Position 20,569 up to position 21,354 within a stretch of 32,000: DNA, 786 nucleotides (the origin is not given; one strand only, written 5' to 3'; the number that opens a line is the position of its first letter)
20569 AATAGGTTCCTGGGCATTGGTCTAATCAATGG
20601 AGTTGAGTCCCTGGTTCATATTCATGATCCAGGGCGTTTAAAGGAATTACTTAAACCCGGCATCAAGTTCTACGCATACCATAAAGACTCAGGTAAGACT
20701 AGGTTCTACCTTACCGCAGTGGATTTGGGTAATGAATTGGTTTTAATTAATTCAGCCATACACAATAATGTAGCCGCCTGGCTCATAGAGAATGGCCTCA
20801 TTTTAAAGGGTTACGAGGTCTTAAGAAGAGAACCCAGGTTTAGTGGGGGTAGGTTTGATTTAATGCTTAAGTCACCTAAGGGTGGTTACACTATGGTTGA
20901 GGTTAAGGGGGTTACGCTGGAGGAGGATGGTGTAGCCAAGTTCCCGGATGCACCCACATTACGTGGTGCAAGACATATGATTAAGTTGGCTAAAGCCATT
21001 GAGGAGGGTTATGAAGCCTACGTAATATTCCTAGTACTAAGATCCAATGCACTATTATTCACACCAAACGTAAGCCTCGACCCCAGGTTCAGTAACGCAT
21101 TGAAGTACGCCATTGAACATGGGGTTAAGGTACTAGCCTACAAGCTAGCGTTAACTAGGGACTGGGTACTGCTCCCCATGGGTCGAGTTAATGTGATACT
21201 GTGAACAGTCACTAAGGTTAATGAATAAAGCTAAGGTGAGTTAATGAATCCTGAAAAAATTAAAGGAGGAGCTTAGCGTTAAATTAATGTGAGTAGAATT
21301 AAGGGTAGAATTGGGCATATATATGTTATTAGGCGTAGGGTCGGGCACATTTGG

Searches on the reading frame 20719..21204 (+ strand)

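Call 3: search_protein_families(library=pfam, proteins=[window:20719-21204:+], max_evalue=0.01)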
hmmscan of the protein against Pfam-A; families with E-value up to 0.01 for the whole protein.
window:20719-21204:+ (161 aa): 2 families
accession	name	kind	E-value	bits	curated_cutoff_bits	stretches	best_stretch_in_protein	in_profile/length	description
PF03749.19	SfsA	-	4.1e-41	140.5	22.8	1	14-147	2-136/138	Sugar fermentation stimulation protein RE domain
PF01939.22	NucS_C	-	0.0029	18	24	1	17-72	4-60/124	Endonuclease NucS C-terminal domain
